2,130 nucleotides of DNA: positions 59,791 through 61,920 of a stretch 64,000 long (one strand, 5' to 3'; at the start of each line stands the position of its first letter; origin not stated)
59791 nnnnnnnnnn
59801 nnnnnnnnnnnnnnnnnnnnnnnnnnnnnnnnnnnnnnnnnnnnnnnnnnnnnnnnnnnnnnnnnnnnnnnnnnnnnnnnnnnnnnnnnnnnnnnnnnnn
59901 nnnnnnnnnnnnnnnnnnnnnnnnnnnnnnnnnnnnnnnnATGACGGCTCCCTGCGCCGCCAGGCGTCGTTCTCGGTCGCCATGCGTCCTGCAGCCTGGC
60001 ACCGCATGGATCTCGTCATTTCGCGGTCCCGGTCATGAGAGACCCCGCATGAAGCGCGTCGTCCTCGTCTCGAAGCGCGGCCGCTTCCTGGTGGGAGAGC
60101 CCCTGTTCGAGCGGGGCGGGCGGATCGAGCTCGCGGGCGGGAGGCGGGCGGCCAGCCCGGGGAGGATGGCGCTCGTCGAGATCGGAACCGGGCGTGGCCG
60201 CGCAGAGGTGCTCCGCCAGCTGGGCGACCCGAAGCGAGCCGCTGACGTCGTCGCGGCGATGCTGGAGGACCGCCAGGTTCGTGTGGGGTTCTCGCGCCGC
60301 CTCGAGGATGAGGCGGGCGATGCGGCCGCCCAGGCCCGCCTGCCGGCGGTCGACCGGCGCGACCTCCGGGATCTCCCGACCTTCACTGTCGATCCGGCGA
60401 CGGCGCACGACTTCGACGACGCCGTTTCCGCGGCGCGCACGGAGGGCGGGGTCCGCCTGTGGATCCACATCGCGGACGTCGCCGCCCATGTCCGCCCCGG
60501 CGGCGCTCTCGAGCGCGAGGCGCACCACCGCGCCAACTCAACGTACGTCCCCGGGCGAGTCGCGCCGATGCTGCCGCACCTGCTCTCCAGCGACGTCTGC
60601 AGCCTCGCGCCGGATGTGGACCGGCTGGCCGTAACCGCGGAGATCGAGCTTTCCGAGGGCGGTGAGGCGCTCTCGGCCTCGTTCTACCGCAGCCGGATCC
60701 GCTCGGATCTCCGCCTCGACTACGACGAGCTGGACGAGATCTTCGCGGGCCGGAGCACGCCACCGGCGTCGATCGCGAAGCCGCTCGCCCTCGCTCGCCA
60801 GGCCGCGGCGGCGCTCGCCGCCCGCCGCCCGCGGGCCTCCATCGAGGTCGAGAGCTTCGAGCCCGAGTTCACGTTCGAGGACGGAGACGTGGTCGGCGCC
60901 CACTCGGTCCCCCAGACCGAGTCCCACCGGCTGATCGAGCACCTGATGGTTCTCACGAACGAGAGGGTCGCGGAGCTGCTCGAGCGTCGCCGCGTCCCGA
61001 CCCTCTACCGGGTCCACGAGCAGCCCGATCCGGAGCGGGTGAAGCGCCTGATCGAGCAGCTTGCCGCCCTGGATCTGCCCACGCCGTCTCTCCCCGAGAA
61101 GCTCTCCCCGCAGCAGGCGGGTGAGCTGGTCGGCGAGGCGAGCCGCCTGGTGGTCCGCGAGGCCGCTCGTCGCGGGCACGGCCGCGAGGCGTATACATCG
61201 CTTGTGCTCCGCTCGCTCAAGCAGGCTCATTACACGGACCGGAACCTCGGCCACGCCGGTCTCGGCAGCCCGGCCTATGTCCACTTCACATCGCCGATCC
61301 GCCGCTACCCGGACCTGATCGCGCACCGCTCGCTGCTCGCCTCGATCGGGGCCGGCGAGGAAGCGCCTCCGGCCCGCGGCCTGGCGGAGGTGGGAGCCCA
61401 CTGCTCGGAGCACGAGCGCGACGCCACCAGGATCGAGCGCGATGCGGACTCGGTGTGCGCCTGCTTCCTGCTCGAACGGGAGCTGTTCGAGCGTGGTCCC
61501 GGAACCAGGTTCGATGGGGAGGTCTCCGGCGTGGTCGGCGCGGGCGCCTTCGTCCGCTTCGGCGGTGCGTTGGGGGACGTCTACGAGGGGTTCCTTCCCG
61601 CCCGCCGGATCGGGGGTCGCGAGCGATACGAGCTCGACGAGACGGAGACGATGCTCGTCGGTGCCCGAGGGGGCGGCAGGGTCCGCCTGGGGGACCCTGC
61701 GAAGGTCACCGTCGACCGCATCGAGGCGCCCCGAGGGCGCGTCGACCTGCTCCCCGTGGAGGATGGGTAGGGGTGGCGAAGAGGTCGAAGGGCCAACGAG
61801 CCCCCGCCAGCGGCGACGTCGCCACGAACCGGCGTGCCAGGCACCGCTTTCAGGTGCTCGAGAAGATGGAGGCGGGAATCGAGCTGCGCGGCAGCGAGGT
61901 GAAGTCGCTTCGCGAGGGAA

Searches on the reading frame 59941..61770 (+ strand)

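Call 18: search_protein_families(library=pfam, proteins=[window:59941-61770:+], max_evalue=0.01)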
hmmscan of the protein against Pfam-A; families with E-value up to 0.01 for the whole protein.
window:59941-61770:+ (609 aa): 2 families
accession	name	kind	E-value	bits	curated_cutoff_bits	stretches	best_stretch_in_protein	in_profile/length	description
PF00773.25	RNB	-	3.9e-93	312.7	29.3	1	139-467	1-322/326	RNB domain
PF00575.29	S1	-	7.1e-05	23.6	22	1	520-603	4-71/74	S1 RNA binding domain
